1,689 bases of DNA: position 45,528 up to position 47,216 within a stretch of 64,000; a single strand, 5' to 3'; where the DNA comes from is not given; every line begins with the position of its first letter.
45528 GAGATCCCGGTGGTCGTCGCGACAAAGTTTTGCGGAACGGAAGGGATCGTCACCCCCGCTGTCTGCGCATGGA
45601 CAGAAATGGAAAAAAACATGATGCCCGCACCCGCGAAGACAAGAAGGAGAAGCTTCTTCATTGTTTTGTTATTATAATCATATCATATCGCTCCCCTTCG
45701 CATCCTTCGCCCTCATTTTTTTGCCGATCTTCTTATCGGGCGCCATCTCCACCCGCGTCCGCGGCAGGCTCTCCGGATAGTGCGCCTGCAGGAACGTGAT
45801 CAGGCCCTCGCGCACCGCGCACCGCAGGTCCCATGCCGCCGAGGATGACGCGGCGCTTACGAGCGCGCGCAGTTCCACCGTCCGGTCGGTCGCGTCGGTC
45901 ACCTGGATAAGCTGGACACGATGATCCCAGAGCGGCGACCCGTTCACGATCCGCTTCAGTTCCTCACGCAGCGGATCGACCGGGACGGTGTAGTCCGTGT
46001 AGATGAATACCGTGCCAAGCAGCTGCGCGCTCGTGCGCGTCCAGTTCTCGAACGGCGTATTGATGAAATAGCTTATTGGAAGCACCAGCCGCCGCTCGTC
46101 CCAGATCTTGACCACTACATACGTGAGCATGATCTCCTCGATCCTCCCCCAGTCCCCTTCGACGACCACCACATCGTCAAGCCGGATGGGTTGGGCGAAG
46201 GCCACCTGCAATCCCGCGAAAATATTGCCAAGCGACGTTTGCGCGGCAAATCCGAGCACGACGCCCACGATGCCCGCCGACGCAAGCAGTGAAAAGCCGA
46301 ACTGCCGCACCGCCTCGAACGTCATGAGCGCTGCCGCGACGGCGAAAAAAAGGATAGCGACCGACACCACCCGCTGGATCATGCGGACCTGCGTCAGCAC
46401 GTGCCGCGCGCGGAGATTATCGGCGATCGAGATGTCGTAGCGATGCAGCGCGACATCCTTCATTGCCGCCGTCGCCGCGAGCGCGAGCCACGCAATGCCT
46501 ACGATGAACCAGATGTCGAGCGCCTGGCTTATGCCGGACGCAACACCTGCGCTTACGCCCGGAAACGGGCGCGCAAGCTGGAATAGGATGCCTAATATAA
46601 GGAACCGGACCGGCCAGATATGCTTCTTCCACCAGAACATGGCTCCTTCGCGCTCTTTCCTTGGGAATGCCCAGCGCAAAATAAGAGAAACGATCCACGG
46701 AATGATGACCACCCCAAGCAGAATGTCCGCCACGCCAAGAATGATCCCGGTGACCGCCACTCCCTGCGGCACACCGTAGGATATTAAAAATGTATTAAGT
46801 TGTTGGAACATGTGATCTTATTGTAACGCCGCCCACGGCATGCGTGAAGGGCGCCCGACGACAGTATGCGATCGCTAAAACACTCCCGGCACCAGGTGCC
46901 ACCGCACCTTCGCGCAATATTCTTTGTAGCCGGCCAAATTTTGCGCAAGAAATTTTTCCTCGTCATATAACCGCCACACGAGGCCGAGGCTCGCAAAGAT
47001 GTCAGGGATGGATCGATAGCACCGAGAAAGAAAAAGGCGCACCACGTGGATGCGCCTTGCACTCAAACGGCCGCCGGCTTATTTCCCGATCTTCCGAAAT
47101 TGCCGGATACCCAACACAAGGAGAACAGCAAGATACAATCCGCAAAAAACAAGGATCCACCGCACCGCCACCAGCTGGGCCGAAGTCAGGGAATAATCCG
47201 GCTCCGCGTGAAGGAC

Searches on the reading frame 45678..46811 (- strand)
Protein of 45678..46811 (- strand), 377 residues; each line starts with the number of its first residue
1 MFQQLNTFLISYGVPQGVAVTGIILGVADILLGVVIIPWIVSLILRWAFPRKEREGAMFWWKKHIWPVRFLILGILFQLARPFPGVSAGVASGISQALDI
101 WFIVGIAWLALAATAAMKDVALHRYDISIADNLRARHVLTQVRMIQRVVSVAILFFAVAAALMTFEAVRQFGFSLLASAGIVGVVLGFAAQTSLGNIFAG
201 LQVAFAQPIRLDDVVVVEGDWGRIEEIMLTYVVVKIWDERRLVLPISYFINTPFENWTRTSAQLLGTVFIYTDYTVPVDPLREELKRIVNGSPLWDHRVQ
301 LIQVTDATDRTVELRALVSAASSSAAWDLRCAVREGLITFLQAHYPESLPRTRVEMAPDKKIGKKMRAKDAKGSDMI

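Call 49: search_protein_families(library=pfam, proteins=[window:45678-46811:-], max_evalue=0.1)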
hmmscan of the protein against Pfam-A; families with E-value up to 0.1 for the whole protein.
window:45678-46811:- (377 aa): 2 families
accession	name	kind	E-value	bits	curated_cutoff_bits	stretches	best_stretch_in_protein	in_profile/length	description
PF00924.24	MS_channel_2nd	-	7.5e-12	45.6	20.2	1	193-259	2-68/68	Mechanosensitive ion channel, beta-domain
PF21088.3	MS_channel_1st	-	0.066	13.7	23.1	0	174-191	25-42/42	Mechanosensitive ion channel, transmembrane helices 2/3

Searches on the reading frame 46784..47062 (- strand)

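Call 49: search_protein_families(library=pfam, proteins=[window:46784-47062:-], max_evalue=0.1)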
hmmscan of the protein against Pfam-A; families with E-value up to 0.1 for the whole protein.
window:46784-47062:- (92 aa): 1 family
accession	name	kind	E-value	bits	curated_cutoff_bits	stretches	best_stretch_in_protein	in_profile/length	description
PF01199.23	Ribosomal_L34e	-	0.035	14.8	27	1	35-68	58-91/94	Ribosomal protein L34e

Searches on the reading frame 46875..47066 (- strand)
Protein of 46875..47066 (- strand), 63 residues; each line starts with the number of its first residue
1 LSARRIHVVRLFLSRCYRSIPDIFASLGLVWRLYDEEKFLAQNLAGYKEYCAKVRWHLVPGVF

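Call 49: search_protein_families(library=pfam, proteins=[window:46875-47066:-], max_evalue=0.1)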
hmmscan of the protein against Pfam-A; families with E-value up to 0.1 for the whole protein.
window:46875-47066:- (63 aa): 0 families

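Call 51: search_solved_structures(query=window:46878-47039:-, max_evalue=10, show_alignments=2)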
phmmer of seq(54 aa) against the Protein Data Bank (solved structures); distinct sequences matched with E-value up to 10: 1.
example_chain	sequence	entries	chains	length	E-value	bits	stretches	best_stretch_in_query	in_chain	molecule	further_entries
8w52_A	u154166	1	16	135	1.7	12.5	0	20-49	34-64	Gag polyprotein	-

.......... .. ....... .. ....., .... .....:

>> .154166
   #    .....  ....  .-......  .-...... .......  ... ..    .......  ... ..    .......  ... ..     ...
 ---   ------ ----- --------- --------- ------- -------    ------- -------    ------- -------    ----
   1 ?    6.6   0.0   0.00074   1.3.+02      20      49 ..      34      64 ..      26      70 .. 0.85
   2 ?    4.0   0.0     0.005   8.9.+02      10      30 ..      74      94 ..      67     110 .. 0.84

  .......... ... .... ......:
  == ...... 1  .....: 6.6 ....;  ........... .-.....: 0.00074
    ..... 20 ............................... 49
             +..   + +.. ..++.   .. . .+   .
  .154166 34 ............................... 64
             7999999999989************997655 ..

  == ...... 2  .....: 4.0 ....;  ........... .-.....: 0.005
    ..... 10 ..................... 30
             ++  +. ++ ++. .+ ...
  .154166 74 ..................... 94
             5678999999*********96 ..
